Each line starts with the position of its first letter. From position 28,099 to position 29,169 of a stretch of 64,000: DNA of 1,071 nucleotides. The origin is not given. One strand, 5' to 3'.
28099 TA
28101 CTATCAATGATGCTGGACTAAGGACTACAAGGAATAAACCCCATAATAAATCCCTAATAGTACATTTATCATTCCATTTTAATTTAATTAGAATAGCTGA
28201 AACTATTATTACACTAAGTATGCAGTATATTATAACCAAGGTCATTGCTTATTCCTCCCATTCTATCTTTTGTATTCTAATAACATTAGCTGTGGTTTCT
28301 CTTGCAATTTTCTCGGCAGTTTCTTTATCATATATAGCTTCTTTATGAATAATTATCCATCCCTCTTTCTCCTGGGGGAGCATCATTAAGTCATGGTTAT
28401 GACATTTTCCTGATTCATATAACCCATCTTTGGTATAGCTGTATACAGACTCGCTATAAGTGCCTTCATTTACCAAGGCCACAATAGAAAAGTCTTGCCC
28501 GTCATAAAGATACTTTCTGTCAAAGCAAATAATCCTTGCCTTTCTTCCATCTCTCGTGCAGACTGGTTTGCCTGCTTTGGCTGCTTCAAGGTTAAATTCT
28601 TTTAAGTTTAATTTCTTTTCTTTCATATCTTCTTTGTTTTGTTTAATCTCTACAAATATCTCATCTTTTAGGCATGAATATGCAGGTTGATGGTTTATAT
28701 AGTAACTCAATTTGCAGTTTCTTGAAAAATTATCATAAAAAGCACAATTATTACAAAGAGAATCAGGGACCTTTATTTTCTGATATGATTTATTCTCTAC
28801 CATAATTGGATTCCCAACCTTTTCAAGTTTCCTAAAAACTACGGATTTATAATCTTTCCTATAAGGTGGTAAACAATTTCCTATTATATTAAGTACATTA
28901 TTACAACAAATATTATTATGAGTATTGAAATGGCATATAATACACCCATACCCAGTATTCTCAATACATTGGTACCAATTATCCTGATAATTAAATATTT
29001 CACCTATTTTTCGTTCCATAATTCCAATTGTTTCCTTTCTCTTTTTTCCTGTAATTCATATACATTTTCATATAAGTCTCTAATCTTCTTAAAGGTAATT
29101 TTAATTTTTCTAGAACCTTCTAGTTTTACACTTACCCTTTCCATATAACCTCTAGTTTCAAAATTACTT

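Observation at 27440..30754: Reverse-strand nine-gene cassette rich in tiny membrane proteins: candidate exclusion, anti-defence or host-modulation island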

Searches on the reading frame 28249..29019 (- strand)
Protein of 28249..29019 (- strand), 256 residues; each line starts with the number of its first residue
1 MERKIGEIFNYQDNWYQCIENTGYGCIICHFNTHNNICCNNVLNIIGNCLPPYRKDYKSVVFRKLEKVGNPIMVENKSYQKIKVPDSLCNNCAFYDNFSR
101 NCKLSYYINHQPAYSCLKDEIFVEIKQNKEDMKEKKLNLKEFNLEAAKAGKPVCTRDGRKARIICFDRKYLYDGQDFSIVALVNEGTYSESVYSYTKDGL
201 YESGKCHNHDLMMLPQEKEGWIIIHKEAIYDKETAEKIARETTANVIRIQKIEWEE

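Call 7: search_protein_families(library=pfam, max_evalue=1, proteins=[window:28249-29019:-])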
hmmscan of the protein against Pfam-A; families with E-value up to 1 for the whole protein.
window:28249-29019:- (256 aa): 3 families
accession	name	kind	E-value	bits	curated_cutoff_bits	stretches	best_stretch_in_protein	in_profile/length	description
PF20862.2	DUF6843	-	0.034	14.5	27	1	208-251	3-42/110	Family of unknown function (DUF6843)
PF00130.28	C1_1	-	0.047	14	26.5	1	19-44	24-48/53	Phorbol esters/diacylglycerol binding domain (C1 domain)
PF06830.16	Root_cap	-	0.063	13.9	27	1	53-94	19-57/57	Root cap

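Call 8: search_protein_families(library=phrogs, max_evalue=0.1, proteins=[window:28249-29019:-])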
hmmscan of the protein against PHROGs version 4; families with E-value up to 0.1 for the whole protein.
window:28249-29019:- (256 aa): 3 families
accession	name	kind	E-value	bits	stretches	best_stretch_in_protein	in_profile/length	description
phrog_4466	-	unknown function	4.8e-05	24.1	1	155-186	9-38/70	-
phrog_9552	-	other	0.0038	18.3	1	140-213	2-77/149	kinase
phrog_15638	-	unknown function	0.025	15.6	1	57-123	42-107/125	-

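Call 9: search_protein_families(library=padloc, max_evalue=0.1, proteins=[window:28249-29019:-])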
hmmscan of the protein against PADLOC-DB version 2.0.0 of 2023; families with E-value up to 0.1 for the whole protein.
window:28249-29019:- (256 aa): 0 families

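Call 49: find_homologous_proteins(query=window:28249-29019:-, max_evalue=0.001)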
Query window:28249-29019:- (256 aa): 5179 proteins with E <= 0.001 among 5310 candidates; the best 120 are listed.
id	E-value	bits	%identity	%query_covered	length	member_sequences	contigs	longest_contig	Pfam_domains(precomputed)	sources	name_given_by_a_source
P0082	1.7e-174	596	100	100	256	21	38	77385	PF26890.1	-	-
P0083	1.6e-169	580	98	100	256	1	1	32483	PF26890.1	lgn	-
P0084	5.4e-168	575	98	98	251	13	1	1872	PF26890.1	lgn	-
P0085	9.9e-150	515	88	100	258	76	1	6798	PF26890.1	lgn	-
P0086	4.9e-144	496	85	100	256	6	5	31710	PF26890.1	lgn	-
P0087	6.2e-143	493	86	100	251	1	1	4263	PF26890.1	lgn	-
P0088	7.4e-143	492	85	100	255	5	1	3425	PF26890.1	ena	-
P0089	1.2e-142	492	86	100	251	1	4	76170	PF26890.1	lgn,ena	-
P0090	1.7e-142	491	86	100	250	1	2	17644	PF26890.1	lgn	-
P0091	1.8e-142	491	86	100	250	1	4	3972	PF26890.1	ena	-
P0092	2.4e-142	491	86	100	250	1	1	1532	PF26890.1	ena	-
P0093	2.4e-142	491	86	100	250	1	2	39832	PF26890.1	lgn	-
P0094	3.2e-142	490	86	100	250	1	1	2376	PF26890.1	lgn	-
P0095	3.2e-142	490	86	100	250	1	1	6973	PF26890.1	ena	-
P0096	4.7e-142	490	87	100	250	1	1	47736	PF26890.1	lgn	-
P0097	5.9e-142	490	86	100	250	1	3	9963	PF26890.1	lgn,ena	-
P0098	6.1e-142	489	85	100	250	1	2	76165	PF26890.1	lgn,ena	-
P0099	8.8e-142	489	85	100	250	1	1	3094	PF26890.1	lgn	-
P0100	1.2e-141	489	86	100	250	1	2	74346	PF26890.1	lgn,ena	-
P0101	1.7e-141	488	85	100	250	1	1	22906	PF26890.1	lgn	-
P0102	1.7e-141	488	86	100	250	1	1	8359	PF26890.1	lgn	-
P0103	1.8e-141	488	85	100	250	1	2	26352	PF26890.1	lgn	-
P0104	2.0e-141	488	85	100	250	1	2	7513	PF26890.1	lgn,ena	-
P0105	2.5e-141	487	85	100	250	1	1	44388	PF26890.1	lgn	-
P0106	2.8e-141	487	85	100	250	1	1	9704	PF26890.1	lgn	-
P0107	3.4e-141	487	85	100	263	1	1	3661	PF26890.1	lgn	-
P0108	3.7e-141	487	85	100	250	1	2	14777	PF26890.1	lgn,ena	-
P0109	4.0e-141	487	85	100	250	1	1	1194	PF26890.1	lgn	-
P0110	4.1e-141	487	85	100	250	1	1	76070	PF26890.1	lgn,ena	-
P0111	4.7e-141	487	85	100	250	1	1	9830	PF26890.1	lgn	-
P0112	5.1e-141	486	85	100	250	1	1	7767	PF26890.1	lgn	-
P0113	5.8e-141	486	85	100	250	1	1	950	PF26890.1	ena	-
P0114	6.3e-141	486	85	100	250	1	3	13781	PF26890.1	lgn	-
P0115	6.9e-141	486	85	100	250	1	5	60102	PF26890.1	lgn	-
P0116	7.8e-141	486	85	100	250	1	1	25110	PF26890.1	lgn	-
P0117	7.9e-141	486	86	100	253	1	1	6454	PF26890.1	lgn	-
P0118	8.7e-141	486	85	100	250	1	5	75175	PF26890.1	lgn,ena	-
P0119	9.4e-141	486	85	100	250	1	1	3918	PF26890.1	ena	-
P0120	1.3e-140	485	85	100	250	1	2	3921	PF26890.1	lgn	-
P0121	1.4e-140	485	86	100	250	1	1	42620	PF26890.1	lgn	-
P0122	1.9e-140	485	85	100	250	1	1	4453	PF26890.1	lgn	-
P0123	2.3e-140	484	85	100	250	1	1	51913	PF26890.1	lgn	-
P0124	2.4e-140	484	85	100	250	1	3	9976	PF26890.1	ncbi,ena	-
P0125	2.6e-140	484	85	100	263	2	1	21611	PF26890.1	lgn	-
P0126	3.0e-140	484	85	100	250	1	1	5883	PF26890.1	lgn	-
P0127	3.5e-140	484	85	100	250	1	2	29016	PF26890.1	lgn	-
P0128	4.1e-140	484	85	100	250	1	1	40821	PF26890.1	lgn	-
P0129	4.3e-140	483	85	100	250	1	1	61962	PF26890.1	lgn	-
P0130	4.5e-140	483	84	100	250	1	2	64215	PF26890.1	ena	-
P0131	5.2e-140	483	84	100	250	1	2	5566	PF26890.1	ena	-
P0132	5.2e-140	483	85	100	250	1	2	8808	PF26890.1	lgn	-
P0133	6.1e-140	483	84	100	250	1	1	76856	PF26890.1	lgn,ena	-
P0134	7.0e-140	483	84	100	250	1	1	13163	PF26890.1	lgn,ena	-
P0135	7.2e-140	483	85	100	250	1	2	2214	PF26890.1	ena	-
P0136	8.6e-140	482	85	100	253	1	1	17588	PF26890.1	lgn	-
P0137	1.1e-139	482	85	100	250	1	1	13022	PF26890.1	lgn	-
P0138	1.5e-139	482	85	100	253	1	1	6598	PF26890.1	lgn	-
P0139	1.7e-139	481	84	100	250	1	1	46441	PF26890.1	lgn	-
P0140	1.8e-139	481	85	100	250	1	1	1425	PF26890.1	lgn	-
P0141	1.8e-139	481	84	100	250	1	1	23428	PF26890.1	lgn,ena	-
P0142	2.0e-139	481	85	100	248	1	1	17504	PF26890.1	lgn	-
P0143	2.0e-139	481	84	100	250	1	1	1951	PF26890.1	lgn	-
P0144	2.1e-139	481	84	100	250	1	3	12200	PF26890.1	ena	-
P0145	2.8e-139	481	85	100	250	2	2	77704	PF26890.1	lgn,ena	-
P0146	7.7e-139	479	84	100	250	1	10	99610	PF26890.1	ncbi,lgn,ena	-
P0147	7.8e-139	479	84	100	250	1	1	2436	PF26890.1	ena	-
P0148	8.3e-139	479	85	100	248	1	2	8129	PF26890.1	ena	-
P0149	1.5e-138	478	85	100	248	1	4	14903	PF26890.1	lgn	-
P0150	1.7e-138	478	84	100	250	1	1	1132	PF26890.1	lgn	-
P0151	1.9e-138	478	85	100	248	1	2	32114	PF26890.1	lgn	-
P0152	2.2e-138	478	85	100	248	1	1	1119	PF26890.1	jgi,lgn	-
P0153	2.7e-138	478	83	100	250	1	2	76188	PF26890.1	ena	-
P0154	3.1e-138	477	84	100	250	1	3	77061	PF26890.1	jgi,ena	jgi:hypothetical protein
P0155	3.9e-138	477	83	100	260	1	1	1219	PF26890.1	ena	-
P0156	4.9e-138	477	85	100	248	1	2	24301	PF26890.1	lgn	-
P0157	6.2e-138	476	83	100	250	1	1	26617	PF26890.1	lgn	-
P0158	7.6e-138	476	85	100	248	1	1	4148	PF26890.1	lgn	-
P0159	1.4e-137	475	83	100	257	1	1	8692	PF26890.1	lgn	-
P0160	1.4e-137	475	84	100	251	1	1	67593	PF26890.1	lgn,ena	-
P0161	1.6e-137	475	82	100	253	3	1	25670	PF26890.1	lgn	-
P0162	2.0e-137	475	85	100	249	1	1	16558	PF26890.1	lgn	-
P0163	2.4e-137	474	84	100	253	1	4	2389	PF26890.1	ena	-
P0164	2.5e-137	474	85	100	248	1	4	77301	PF26890.1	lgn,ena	-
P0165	3.5e-137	474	77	100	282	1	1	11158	PF26890.1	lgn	-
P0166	4.7e-137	473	85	100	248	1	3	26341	PF26890.1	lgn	-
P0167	5.8e-137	473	85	100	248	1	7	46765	PF26890.1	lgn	-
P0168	6.1e-137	473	84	100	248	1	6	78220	PF26890.1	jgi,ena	jgi:hypothetical protein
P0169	9.1e-137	473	84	100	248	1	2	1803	PF26890.1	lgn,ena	-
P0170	9.4e-137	472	84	100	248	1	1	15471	PF26890.1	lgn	-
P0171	1.1e-136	472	85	100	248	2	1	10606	PF26890.1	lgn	-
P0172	1.2e-136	472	84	100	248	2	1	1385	PF26890.1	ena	-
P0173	1.2e-136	472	83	100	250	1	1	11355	PF26890.1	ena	-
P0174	1.3e-136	472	77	100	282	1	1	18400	PF26890.1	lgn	-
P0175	1.5e-136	472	84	100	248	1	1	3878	PF26890.1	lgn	-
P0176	1.7e-136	472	84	100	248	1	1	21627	PF26890.1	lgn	-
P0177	2.2e-136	471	84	100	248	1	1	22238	PF26890.1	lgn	-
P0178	2.4e-136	471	83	100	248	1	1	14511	PF26890.1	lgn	-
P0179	4.0e-136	470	84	100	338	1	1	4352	PF26890.1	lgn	-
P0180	9.0e-136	469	82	100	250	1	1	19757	PF26890.1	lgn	-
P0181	9.0e-136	469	84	100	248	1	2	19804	PF26890.1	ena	-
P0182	1.1e-135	469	84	100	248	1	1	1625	PF26890.1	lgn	-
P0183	1.3e-135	469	82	100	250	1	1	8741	PF26890.1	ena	-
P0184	1.3e-135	469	82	100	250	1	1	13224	PF26890.1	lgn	-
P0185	6.0e-135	467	77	100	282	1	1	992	PF26890.1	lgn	-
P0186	8.6e-135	466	81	100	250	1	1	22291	PF26890.1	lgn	-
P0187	1.5e-134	465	82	100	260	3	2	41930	PF26890.1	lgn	-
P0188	5.9e-134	463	84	100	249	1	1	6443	PF26890.1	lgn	-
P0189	7.6e-134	463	74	100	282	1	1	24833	PF26890.1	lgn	-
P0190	7.8e-134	463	74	100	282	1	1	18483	PF26890.1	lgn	-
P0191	2.7e-133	461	77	100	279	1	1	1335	PF26890.1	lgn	-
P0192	3.9e-133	461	76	100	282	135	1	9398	PF26890.1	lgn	-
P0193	6.3e-133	460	81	100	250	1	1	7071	PF26890.1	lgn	-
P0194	7.1e-133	460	75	100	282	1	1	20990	PF26890.1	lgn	-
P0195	7.7e-133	460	81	100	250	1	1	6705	PF26890.1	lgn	-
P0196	9.9e-133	459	81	100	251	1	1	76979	PF26890.1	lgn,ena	-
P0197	1.5e-132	459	80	100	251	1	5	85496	PF26890.1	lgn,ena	-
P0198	1.5e-132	459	75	100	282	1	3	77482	PF26890.1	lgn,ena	-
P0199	2.2e-132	458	75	100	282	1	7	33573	PF26890.1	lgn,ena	-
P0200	2.5e-132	458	76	100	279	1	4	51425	PF26890.1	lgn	-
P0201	3.0e-132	458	81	100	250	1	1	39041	PF26890.1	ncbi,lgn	-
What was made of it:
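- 28249..29019 (-): g6: a 256-aa modular protein. Cys-rich N-terminal half (13 Cys), a central beta-rich domain (residues about 140-215) and a conserved C-terminal tail. It belongs to a very large gut-phage family (precomputed Pfam label PF26890). Calls 49 (5179 homologues), 68 (2681 representative clusters), 70, 80, 89-91.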

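Call 58: search_solved_structures(query=window:28249-29019:-, max_evalue=10, show_alignments=2)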
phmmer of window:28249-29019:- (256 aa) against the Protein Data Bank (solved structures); distinct sequences matched with E-value up to 10: 8.
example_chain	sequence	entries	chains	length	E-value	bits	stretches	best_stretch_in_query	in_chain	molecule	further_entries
2fvt_A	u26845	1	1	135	0.46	12.9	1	191-237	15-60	conserved hypothetical protein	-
4oul_A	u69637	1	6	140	0.54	12.7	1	192-232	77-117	Caprin-2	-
4ous_A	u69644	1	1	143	0.66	12.4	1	191-232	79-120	Caprin-2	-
7spr_A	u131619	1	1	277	0.85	12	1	100-149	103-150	LIP1, secretory lipase (Family 3)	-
3uuf_A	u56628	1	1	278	1.1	11.7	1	100-148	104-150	LIP1, secretory lipase (Family 3)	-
3uue_A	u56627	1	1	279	1.1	11.7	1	100-148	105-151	LIP1, secretory lipase (Family 3)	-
4zrd_A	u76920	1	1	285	1.1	11.6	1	100-148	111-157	LIP1, secretory lipase (Family 3)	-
4zre_A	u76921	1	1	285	1.1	11.6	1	100-148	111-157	LIP1, secretory lipase (Family 3)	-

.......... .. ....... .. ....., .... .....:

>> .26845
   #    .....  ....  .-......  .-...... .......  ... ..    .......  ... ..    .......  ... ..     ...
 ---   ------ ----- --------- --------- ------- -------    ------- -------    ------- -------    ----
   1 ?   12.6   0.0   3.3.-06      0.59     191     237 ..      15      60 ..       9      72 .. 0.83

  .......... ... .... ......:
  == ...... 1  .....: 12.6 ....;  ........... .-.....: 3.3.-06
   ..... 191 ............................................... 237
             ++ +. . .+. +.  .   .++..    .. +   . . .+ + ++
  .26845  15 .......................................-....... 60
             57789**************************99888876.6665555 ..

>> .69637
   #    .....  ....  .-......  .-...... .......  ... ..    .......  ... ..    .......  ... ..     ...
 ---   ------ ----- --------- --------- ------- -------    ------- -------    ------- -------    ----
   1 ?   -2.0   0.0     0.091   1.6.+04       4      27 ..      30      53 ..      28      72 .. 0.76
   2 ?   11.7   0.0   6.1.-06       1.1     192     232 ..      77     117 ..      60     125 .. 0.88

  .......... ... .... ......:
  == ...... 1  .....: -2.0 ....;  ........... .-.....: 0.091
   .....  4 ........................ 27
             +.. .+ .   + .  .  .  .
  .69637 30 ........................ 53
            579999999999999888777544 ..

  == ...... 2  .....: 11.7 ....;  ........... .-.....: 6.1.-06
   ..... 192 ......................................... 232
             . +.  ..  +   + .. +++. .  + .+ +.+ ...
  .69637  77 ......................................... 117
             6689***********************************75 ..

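Call 68: search_protein_representatives(protein=window:28249-29019:-)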
Query: 256 residues. Proteins with E-value up to 0.001 (for the whole library): 2681; up to 1e-10: 850; up to 1e-30: 149. The best 150 are listed.
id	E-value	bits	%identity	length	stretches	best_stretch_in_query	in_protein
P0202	3.7e-128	442.6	83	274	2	1-139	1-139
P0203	3.0e-83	295.4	63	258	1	1-231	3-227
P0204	3.0e-72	259.4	74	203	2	137-256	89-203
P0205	1.0e-66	241.3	79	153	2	1-65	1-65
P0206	2.0e-66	240.3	82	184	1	1-136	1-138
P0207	2.7e-65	236.6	96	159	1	1-108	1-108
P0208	1.8e-62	227.3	74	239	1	73-227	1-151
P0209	3.0e-59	216.8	55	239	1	1-256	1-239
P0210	7.5e-58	212.2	50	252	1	1-256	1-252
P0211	7.2e-56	205.7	55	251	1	1-256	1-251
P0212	9.7e-53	195.4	57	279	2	124-256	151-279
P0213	1.2e-52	195.2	51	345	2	1-219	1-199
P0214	2.5e-52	194.1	48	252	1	1-256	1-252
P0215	2.4e-50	187.6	52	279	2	130-256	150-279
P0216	1.5e-49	184.9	51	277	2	118-242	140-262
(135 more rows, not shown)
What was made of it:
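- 5179 homologues and 2681 clusters at 50% identity (calls 49, 68). The g6 family is maintained in thousands of phage lineages (call 68).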

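Call 70: search_protein_families(library=pfam, alignment_id=A8, max_evalue=0.01)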
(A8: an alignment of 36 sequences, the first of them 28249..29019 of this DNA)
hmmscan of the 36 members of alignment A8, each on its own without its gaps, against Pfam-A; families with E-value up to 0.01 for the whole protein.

A. member 1, window:28249-29019:- (256 aa): 0 families

B. families by the number of members that match (of 36 scanned): 7 families
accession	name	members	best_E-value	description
PF02026.21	RyR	2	1.2e-16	RyR domain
PF24792.1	DUF7701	2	0.0017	Domain of unknown function (DUF7701)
PF18909.5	dGTP_diPhyd_N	1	2.5e-25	dATP/dGTP diphosphohydrolase, N-terminal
PF02676.19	TYW3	1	6.5e-07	Methyltransferase TYW3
PF04448.17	DUF551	1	0.00014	Protein of unknown function (DUF551)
PF21980.2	MksE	1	0.0059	Condensin complex protein MksE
PF10669.14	Phage_Gp23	1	0.0063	Protein gp23 (Bacteriophage A118)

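Call 80: predict_structure(alignment_id=A7)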
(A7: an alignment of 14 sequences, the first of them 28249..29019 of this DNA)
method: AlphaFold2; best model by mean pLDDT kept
length: 256 residues; sequences in the alignment: 14
mean_pLDDT: 50.4   pTM: 0.36
mean pLDDT of the five models: 50.4, 43.3, 38.6, 35.7, 32.4
residues with pLDDT >= 90: 15; 70-90: 55; 50-70: 31; < 50: 155
segments of 3 or more residues with pLDDT < 50: 1-65, 70-74, 76-79, 87-120, 122-136, 216-230, 242-256
pLDDT, mean of each block of 10 residues (from residue 1): 31 31 32 25 27 34 46 45 48 28 29 38 40 48 87 84 86 85 81 90 75 58 32 52 40 28
secondary structure, 60 per line:
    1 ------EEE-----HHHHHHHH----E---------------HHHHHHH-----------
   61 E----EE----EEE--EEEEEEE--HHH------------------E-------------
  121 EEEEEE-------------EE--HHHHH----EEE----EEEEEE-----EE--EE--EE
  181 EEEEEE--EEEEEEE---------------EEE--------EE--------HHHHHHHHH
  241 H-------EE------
elements in order: E7-9 H15-22 H43-49 E72-74 E77-83 E121-126 H144-148 E153-155 E160-165 E179-186 E189-195 E211-213 H232-241
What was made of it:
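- This segment lies in the only confidently modelled domain, pLDDT 81-90 (call 80).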

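Call 83: fold_search(model_id=the predicted structure, library=pdb)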
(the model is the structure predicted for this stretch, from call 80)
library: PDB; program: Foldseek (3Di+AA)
matches with E <= 10: 94; with E <= 0.001: 0
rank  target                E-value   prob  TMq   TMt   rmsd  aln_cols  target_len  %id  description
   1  8xl6_G                1.4e+00  0.03  0.11  0.13  16.3       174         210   13  Structure of human 3-methylcrotonyl-CoA carboxylase at apo-state (MCC-Apo) (released 2024-10-30)
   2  8jxm_B                1.4e+00  0.02  0.11  0.06  16.3       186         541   14  Human 3-methylcrotonyl-CoA carboxylase in BCCP-H2 state with MCoA (released 2024-07-03)
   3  8k2v_A                1.5e+00  0.03  0.11  0.13  15.5       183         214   12  3-Methylcrotonyl-CoA Carboxylase in MCCD state with Acetyl CoA (released 2024-07-10)
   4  9j9h_9                1.8e+00  0.02  0.08  0.14  12.9        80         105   16  High-resolution cryo-EM structure of the Plasmodium falciparum 80S ribosome bound to RACK1 and E-tRNA (released 2025-06-04)
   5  8j78_C                1.9e+00  0.02  0.11  0.06  15.0       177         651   15  Human 3-methylcrotonyl-CoA carboxylase in BCCP-H2 state (released 2024-05-08)
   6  4jbk_B                1.9e+00  0.02  0.10  0.13  20.9       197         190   10  Molecular basis for abrogation of activation of pro-inflammatory cytokines (released 2013-06-26)
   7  7sgz_H                2.0e+00  0.01  0.09  0.09  19.2       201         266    9  Structure of the yeast Rad24-RFC loader bound to DNA and the closed 9-1-1 clamp (released 2022-03-23)
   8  8tpu_A9               2.2e+00  0.02  0.08  0.16  20.8       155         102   10  Subtomogram averaged consensus structure of the malarial 80S ribosome in Plasmodium falciparum-infected human erythro (released 2024-08-14)
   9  8xl6_C                2.2e+00  0.02  0.11  0.06  16.3       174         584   13  Structure of human 3-methylcrotonyl-CoA carboxylase at apo-state (MCC-Apo) (released 2024-10-30)
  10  8xl6_A                2.2e+00  0.02  0.11  0.05  16.3       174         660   13  Structure of human 3-methylcrotonyl-CoA carboxylase at apo-state (MCC-Apo) (released 2024-10-30)
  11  4lnq_A                2.2e+00  0.01  0.09  0.11  19.0       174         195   11  Crystal structure of Ifi202 HINa domain in complex with 20bp dsDNA (released 2014-01-08)
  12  3j79_9                2.3e+00  0.02  0.08  0.14  12.8        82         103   16  Cryo-EM structure of the Plasmodium falciparum 80S ribosome bound to the anti-protozoan drug emetine, large subunit (released 2014-07-16)
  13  5z7d_B                2.4e+00  0.01  0.09  0.07  18.7       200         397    8  p204HINab-dsDNA complex structure (released 2019-01-30)
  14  8j4z_B                3.2e+00  0.01  0.10  0.06  16.1       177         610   14  Human 3-methylcrotonyl-CoA carboxylase in BCCP-CTS state with substrate (released 2024-04-24)
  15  3qy2_B                3.4e+00  0.13  0.10  0.23   4.6        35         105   14  Crystal structure of the P93A monomer mutant of S. cerevisiae Cks1 (released 2011-06-29)
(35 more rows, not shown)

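Call 87: search_protein_families(library=ncbifam, max_evalue=0.1, proteins=[window:28249-29019:-])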
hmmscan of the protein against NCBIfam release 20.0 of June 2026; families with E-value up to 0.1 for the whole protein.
window:28249-29019:- (256 aa): 0 families

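Call 88: search_dna_similar(query=window:28249-29019:-, collection=phages, mode=protein, max_rows=40, max_evalue=0.001)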
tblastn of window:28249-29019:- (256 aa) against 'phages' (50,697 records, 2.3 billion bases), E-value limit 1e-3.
Records with a match: 2; places in all: 2; records where one place covers at least 80% of the query: 0.
Best place of each record, by identity: <60% 2.
By first word of the organism name: Dulem 1; Bacteriophage 1.
By host as written in the record: Varecia variegata 1; - 1.
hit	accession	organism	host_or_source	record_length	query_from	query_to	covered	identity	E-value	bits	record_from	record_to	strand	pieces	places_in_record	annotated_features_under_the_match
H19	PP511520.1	Dulem virus 41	Varecia variegata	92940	147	228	32%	53.6%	1e-16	84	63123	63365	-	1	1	hypothetical protein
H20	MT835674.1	Bacteriophage sp.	human fecal samples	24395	146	256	43%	33.3%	3e-6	54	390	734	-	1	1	record has no annotation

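Call 89: find_related_loci(query=A8, collection=viral_contigs, flank=5000)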
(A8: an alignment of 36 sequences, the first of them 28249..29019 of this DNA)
Query A8 (256 aa) in viral_contigs; peptide patterns used: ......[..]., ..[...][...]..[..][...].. (x = any residue, [..] = any of these).
182 stretches matched a pattern; 155 encode a relative of the query (tblastn E <= 1e-3); the best 80 are kept; 80 distinct loci.
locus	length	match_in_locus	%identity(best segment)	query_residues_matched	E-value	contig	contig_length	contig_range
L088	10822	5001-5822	76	1-256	4e-134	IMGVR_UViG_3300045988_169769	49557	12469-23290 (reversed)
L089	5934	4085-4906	74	1-256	7e-133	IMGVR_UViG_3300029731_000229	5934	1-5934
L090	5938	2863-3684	74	1-256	1e-132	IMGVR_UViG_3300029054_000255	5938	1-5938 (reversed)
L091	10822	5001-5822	64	1-256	9e-108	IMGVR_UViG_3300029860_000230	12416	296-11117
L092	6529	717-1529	63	1-256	9e-104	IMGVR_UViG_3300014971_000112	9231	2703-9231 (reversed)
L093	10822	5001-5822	61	1-256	3e-102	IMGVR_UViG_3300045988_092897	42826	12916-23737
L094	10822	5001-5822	61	1-256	3e-102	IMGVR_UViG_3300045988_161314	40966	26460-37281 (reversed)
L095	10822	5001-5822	61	1-256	3e-102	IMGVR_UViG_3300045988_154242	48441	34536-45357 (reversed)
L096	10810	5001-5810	57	1-256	5e-97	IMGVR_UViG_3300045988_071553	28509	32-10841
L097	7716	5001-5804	55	3-256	3e-91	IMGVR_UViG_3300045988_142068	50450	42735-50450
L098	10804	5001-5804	55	3-256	3e-91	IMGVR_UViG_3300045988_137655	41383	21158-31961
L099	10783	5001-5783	56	1-256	6e-90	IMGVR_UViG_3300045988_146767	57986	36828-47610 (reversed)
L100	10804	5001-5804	55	3-256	3e-91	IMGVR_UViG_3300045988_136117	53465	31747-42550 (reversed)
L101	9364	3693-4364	64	1-225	1e-89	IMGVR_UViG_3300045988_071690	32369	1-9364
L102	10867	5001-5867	52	1-256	1e-88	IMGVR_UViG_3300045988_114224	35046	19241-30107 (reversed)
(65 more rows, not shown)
